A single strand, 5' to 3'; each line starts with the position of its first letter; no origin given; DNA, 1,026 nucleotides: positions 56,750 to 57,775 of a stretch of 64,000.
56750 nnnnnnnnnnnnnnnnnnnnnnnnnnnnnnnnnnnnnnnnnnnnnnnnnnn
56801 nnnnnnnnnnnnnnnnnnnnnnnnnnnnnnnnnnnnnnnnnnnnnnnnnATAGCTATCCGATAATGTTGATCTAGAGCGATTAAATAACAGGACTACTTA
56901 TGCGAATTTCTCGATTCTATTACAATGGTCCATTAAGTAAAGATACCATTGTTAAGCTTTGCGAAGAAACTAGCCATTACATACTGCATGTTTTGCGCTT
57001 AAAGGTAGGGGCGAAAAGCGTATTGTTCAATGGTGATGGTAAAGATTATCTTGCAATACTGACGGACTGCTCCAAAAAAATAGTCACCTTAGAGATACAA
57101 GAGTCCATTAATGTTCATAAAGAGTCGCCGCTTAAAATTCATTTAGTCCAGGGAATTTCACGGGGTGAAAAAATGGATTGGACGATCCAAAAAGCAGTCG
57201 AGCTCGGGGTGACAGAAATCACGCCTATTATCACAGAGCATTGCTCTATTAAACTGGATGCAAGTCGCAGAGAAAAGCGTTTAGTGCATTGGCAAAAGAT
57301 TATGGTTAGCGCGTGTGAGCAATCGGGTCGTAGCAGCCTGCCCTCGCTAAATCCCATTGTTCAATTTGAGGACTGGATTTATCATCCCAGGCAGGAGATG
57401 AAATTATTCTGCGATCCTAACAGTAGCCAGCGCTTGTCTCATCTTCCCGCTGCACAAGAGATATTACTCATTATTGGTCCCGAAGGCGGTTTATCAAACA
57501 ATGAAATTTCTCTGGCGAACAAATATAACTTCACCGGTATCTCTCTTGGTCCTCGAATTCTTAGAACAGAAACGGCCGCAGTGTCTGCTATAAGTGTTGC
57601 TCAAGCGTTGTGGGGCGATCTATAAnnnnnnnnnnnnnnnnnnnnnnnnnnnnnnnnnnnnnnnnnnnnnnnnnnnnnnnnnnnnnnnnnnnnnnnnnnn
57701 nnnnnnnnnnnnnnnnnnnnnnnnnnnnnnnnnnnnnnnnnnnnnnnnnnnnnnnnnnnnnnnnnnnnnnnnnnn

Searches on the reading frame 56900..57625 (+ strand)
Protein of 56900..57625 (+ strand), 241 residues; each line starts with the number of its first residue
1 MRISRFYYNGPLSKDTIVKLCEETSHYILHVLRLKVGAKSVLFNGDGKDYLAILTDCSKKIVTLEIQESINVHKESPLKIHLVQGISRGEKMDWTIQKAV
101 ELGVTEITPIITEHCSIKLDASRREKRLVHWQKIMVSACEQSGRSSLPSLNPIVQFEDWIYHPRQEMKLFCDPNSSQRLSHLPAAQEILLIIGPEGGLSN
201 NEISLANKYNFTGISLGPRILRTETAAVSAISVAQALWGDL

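Call 14: find_related_loci(query=window:56900-57622:+, collection=genome_contigs, flank=4000)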
Query window:56900-57622:+ (241 aa) in genome_contigs; peptide patterns used: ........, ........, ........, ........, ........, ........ (x = any residue, [..] = any of these).
93 stretches matched a pattern; 43 encode a relative of the query (tblastn E <= 1e-3); 43 distinct loci.
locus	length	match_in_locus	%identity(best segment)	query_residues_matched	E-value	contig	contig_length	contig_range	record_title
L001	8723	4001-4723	48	1-241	2e-74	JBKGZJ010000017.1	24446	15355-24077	MAG: Thiohalophilus sp. isolate C5M10_10 NODE_673_length_24446_cov_13.902587, whole genome shotgun sequence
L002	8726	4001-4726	45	1-241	1e-70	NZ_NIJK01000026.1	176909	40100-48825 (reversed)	Shewanella indica strain KJW27 scaffold34, whole genome shotgun sequence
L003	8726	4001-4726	45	1-241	2e-70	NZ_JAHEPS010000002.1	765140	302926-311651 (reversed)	Shewanella jiangmenensis strain JM162201 NODE_2_length_765140_cov_51.259792, whole genome shotgun sequence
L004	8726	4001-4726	45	1-241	2e-70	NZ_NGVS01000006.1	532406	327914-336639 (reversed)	Shewanella carassii strain 08MAS2251 scaffold8, whole genome shotgun sequence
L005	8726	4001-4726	44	1-241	1e-69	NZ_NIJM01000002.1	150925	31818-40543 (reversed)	Shewanella chilikensis strain JC5 NODE_2_length_150925_cov_1228.09, whole genome shotgun sequence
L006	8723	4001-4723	43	1-240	1e-68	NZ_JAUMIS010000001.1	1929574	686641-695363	Marinobacter suaedae strain chi1 contig1, whole genome shotgun sequence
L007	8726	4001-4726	47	1-241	1e-68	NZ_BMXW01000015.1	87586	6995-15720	Shewanella fodinae strain KCTC 22506 sequence15, whole genome shotgun sequence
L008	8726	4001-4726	45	1-241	1e-68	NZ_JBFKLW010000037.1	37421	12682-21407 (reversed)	MAG: Shewanella sp. isolate Mix_sand22.2022.08.D.23 k141_1538439_length_37421_cov_25.8531, whole genome shotgun sequence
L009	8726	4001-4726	44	1-241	1e-68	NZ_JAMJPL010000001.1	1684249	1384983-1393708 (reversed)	Marinobacter sp. ATCH36 1_length_1684249_cov_62.893826, whole genome shotgun sequence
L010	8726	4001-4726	45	1-241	3e-68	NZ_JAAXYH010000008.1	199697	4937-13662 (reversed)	Shewanella salipaludis strain SHSM-M6 8, whole genome shotgun sequence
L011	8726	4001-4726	43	1-241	2e-68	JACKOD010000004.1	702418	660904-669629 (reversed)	MAG: Hahellaceae bacterium isolate HK-STAS-PROT-161 HK-STAS-PROT-161_4, whole genome shotgun sequence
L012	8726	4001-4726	46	1-241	1e-67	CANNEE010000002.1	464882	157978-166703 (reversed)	uncultured Shewanella sp. isolate 1690.fasta genome assembly, contig: NODE_2, whole genome shotgun sequence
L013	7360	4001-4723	48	1-241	3e-67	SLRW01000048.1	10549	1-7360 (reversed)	MAG: Gammaproteobacteria bacterium isolate CSSed165cm_587 CSSed16-5cm-23720, whole genome shotgun sequence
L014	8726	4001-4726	46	1-240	5e-67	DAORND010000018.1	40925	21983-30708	MAG TPA_asm: Aquimonas sp. isolate AMR_MDS_5456 NODE_725_length_40925_cov_10.834891, whole genome shotgun sequence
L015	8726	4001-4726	45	1-241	9e-67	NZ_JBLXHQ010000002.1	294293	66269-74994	MAG: Marinobacter sp. isolate ET09-02 T09maxbin_out.013RE.5K@2, whole genome shotgun sequence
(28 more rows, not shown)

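Call 15: find_encoding_contigs(protein=window:56900-57625:+, flank=3000, max_places=10)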
Protein window:56900-57625:+ (241 aa): no gene with exactly this product is on record in the collection.

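Call 16: find_homologous_proteins(query=window:56900-57622:+, max_evalue=1e-20)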
Query window:56900-57622:+ (241 aa): 7948 proteins with E <= 1e-20 among 8000 candidates; the best 120 are listed.
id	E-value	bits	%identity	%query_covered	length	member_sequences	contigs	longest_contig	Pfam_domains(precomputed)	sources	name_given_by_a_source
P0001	1.7e-156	537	100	100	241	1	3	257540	PF04452.20,PF20260.5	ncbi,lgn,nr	ncbi:MAG: 16S rRNA (uracil(1498)-N(3))-methyltransferase [Gammaproteobacteria bacterium]|nr:16S rRNA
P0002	1.0e-85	305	57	100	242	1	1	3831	PF04452.20,PF20260.5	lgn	-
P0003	5.4e-84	299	57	100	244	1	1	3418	PF04452.20,PF20260.5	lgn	-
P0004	4.0e-82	293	57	100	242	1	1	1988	PF04452.20,PF20260.5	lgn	-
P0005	5.8e-82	293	56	100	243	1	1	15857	PF04452.20,PF20260.5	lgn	-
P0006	2.1e-79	284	54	100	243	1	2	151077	PF04452.20,PF20260.5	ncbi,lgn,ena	-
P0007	1.9e-76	275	55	100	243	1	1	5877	PF04452.20,PF20260.5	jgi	jgi:16S rRNA (uracil1498-N3)-methyltransferase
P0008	1.8e-75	272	52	100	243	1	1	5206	PF04452.20,PF20260.5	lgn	-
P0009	4.2e-74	267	51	100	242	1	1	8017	PF04452.20,PF20260.5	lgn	-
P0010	1.6e-73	265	51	100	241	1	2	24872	PF04452.20,PF20260.5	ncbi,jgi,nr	ncbi:MAG: rsmE [Gammaproteobacteria bacterium]|jgi:16S rRNA (uracil1498-N3)-methyltransferase|nr:rsm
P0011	1.6e-73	265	52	100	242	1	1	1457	PF04452.20,PF20260.5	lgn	-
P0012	7.2e-73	263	49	100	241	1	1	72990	PF04452.20,PF20260.5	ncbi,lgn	-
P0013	2.1e-72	262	50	99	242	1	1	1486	PF04452.20,PF20260.5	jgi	jgi:16S rRNA (uracil1498-N3)-methyltransferase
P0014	2.2e-72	261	53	100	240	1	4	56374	PF04452.20,PF20260.5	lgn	-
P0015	1.0e-71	259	53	99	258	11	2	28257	PF04452.20,PF20260.5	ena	-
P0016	2.3e-71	258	52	100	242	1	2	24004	PF04452.20,PF20260.5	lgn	-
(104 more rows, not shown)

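Call 17: find_encoding_contigs(protein=P0001, flank=3000, max_places=10)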
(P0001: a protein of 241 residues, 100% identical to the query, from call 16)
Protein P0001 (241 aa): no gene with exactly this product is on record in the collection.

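Call 18: find_encoding_contigs(protein=P0006, flank=4000, max_places=4)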
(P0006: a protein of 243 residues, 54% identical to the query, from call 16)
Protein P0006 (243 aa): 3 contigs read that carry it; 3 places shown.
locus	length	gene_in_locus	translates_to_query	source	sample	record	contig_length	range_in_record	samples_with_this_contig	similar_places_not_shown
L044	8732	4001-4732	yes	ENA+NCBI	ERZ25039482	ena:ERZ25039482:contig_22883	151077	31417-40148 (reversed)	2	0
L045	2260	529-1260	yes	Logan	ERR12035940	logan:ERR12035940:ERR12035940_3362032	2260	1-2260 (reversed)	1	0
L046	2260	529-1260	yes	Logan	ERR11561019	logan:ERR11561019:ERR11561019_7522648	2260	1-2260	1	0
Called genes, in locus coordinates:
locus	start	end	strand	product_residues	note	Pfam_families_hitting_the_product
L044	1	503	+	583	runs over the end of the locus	PF00069:Pkinase, PF07714:PK_Tyr_Ser-Thr (weak)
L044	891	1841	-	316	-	PF17125:Methyltr_RsmF_N, PF22458:RsmF-B_ferredox (weak), PF01189:Methyltr_RsmB-F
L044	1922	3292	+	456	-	PF00171:Aldedh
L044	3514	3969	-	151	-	PF01316:Arg_repressor, PF02863:Arg_repressor_C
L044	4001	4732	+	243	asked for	PF20260:PUA_4, PF04452:Methyltrans_RNA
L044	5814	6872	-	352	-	-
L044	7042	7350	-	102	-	PF00072:Response_reg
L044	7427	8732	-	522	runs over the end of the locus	PF13302:Acetyltransf_3, PF13420:Acetyltransf_4 (weak), PF00583:Acetyltransf_1, PF04229:GrpB, PF27394:Aq_aa27 (weak), PF06414:Zeta_toxin (weak), PF13238:AAA_18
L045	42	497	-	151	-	PF01316:Arg_repressor, PF02863:Arg_repressor_C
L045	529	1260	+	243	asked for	PF20260:PUA_4, PF04452:Methyltrans_RNA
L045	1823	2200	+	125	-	PF07681:DoxX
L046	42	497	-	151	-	PF01316:Arg_repressor, PF02863:Arg_repressor_C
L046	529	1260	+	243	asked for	PF20260:PUA_4, PF04452:Methyltrans_RNA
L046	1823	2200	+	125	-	PF07681:DoxX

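Call 19: find_encoding_contigs(protein=P0005, flank=4000, max_places=4)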
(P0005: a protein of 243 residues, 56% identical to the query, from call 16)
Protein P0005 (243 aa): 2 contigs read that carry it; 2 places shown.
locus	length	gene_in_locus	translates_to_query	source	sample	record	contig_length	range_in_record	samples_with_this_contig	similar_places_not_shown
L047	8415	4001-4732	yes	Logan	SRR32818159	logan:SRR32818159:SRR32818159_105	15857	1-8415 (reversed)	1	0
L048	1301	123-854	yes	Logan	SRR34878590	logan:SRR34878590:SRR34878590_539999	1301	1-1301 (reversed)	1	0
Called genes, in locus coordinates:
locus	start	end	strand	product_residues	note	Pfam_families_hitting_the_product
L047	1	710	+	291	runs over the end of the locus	PF11004:Kdo_hydroxy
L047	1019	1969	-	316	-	PF17125:Methyltr_RsmF_N, PF01189:Methyltr_RsmB-F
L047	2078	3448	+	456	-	PF00171:Aldedh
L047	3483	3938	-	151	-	PF01316:Arg_repressor, PF02863:Arg_repressor_C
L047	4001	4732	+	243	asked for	PF20260:PUA_4, PF04452:Methyltrans_RNA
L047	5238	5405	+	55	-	PF09526:DUF2387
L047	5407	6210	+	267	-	-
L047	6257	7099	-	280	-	PF01048:PNP_UDP_1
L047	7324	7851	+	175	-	PF01161:PBP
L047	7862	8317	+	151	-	PF10116:Host_attach, PF18856:baeRF_family12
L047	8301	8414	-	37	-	?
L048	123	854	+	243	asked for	PF20260:PUA_4, PF04452:Methyltrans_RNA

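Call 24: find_encoding_contigs(protein=P0002, flank=3000, max_places=3)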
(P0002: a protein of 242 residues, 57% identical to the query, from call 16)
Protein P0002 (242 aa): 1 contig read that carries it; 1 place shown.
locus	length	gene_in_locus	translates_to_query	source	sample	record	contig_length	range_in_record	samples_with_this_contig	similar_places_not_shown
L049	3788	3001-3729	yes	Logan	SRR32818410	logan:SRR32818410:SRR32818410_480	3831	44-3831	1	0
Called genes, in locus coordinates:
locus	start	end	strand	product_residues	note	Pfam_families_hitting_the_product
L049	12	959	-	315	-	PF17125:Methyltr_RsmF_N, PF01189:Methyltr_RsmB-F, PF13847:Methyltransf_31 (faint)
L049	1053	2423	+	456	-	PF00171:Aldedh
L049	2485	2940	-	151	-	PF01316:Arg_repressor, PF02863:Arg_repressor_C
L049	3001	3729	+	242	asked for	PF20260:PUA_4, PF04452:Methyltrans_RNA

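Call 25: find_encoding_contigs(protein=P0003, flank=3000, max_places=3)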
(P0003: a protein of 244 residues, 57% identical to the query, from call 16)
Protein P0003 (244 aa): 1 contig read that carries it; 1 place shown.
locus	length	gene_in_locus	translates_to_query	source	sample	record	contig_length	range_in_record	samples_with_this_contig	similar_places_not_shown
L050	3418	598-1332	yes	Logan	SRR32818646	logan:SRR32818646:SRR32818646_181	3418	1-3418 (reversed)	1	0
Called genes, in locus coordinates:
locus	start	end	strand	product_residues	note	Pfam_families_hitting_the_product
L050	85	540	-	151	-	PF01316:Arg_repressor, PF02863:Arg_repressor_C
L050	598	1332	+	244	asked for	PF20260:PUA_4, PF04452:Methyltrans_RNA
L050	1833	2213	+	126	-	PF07681:DoxX (weak)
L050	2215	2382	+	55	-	PF09526:DUF2387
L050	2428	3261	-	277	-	PF01048:PNP_UDP_1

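Call 26: find_encoding_contigs(protein=P0007, flank=3000, max_places=3)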
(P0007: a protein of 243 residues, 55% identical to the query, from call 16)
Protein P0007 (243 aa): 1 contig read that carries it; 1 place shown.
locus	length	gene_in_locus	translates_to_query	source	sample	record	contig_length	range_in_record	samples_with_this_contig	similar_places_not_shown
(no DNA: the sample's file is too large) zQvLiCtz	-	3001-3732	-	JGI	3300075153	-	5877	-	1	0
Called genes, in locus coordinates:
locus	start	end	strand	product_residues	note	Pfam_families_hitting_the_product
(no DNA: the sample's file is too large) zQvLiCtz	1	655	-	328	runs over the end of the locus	PF17125:Methyltr_RsmF_N, PF22458:RsmF-B_ferredox (weak), PF01189:Methyltr_RsmB-F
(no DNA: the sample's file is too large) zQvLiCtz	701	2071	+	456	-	PF00171:Aldedh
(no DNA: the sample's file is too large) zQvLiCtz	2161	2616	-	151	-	PF01316:Arg_repressor, PF02863:Arg_repressor_C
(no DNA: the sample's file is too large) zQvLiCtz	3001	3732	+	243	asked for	PF20260:PUA_4, PF04452:Methyltrans_RNA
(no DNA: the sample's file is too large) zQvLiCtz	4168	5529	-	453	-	?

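Call 28: find_encoding_contigs(protein=P0008, flank=3000, max_places=3)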
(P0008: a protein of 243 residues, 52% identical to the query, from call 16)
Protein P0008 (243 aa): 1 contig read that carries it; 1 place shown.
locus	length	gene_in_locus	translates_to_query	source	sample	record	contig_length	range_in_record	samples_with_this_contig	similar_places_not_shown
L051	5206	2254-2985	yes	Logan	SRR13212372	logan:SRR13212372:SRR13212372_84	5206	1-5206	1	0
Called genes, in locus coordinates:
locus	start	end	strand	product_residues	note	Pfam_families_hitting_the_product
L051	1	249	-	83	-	?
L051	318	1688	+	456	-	PF00171:Aldedh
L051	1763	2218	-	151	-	PF01316:Arg_repressor, PF02863:Arg_repressor_C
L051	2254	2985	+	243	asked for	PF20260:PUA_4, PF04452:Methyltrans_RNA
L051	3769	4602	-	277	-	PF01048:PNP_UDP_1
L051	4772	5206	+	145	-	?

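Call 29: find_encoding_contigs(protein=P0009, flank=3000, max_places=3)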
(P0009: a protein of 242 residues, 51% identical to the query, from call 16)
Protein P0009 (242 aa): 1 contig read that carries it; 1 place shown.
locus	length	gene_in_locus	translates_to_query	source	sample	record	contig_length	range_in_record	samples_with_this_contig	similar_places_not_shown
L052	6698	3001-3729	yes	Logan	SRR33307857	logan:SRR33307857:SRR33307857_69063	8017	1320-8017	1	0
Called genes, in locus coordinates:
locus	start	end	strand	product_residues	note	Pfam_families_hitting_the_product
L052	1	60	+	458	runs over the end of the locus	?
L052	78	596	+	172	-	PF03703:bPH_2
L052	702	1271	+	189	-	PF08207:EFP_N, PF01132:EFP, PF09285:Elong-fact-P_C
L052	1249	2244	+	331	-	PF00152:tRNA-synt_2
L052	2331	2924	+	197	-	PF02834:LigT_PEase, PF13563:2_5_RNA_ligase2, PF02834:LigT_PEase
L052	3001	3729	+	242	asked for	PF20260:PUA_4, PF04452:Methyltrans_RNA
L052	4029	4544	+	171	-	PF07681:DoxX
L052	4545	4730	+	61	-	PF09526:DUF2387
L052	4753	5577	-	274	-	PF01048:PNP_UDP_1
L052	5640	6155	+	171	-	PF01161:PBP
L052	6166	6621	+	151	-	PF10116:Host_attach, PF18856:baeRF_family12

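Call 40: find_encoding_contigs(protein=P0014, flank=3000, max_places=4)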
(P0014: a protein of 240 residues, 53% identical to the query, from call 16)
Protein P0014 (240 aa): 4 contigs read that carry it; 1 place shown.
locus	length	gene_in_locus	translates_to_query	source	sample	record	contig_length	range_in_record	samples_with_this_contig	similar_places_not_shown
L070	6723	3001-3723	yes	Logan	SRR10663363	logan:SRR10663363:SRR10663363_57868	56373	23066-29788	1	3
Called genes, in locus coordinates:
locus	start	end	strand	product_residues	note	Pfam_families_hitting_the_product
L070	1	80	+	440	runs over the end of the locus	PF00005:ABC_tran, PF13304:AAA_21 (faint), PF09821:AAA_assoc_C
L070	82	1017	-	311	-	PF17125:Methyltr_RsmF_N, PF22458:RsmF-B_ferredox, PF01189:Methyltr_RsmB-F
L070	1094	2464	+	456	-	PF00171:Aldedh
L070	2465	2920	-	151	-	PF01316:Arg_repressor, PF02863:Arg_repressor_C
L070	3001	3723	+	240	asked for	PF20260:PUA_4, PF04452:Methyltrans_RNA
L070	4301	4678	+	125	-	PF02077:SURF4 (faint), PF07681:DoxX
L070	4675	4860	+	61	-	PF09526:DUF2387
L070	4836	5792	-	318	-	PF01048:PNP_UDP_1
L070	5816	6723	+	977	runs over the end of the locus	-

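Call 41: find_encoding_contigs(protein=P0016, flank=3000, max_places=4)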
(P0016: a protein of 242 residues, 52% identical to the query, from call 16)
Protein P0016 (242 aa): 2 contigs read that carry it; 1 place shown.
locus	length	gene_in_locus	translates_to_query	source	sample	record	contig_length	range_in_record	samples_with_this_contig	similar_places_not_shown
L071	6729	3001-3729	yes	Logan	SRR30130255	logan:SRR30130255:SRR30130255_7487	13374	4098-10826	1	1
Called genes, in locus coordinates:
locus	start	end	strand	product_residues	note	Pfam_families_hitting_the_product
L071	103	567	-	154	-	-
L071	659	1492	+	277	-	PF01435:Peptidase_M48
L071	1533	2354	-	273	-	PF21088:MS_channel_1st, PF00924:MS_channel_2nd, PF21082:MS_channel_3rd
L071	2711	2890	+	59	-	-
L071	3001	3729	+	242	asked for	PF20260:PUA_4, PF04452:Methyltrans_RNA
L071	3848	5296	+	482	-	PF13185:GAF_2, PF02518:HATPase_c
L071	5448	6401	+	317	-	PF02951:GSH-S_N, PF02955:GSH-S_ATP, PF14398:ATPgrasp_YheCD (weak), PF08443:RimK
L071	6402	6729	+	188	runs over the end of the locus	PF02622:DUF179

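Call 42: find_encoding_contigs(protein=P0010, flank=3000, max_places=4)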
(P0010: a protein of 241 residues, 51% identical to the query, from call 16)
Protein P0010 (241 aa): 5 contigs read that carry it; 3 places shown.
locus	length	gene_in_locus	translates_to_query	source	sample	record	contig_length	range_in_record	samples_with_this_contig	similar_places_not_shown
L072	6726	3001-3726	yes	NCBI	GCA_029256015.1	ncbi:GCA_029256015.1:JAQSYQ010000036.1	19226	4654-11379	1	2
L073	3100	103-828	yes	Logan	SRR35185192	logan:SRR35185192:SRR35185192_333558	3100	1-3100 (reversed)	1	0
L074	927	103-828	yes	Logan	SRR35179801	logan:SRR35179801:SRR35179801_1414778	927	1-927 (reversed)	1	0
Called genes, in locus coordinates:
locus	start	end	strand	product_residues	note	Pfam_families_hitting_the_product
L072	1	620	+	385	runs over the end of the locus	PF00438:S-AdoMet_synt_N, PF02772:S-AdoMet_synt_M, PF02773:S-AdoMet_synt_C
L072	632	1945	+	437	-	PF05221:AdoHcyase, PF00670:AdoHcyase_NAD, PF02826:2-Hacid_dh_C, PF07991:KARI_N (faint)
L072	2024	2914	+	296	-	PF02219:MTHFR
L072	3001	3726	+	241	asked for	PF20260:PUA_4, PF04452:Methyltrans_RNA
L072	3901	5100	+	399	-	-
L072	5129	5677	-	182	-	PF00929:RNase_T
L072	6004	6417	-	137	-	-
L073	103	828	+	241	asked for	PF20260:PUA_4, PF04452:Methyltrans_RNA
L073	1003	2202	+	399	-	-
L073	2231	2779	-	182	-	PF00929:RNase_T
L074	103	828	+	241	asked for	PF20260:PUA_4, PF04452:Methyltrans_RNA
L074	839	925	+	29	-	?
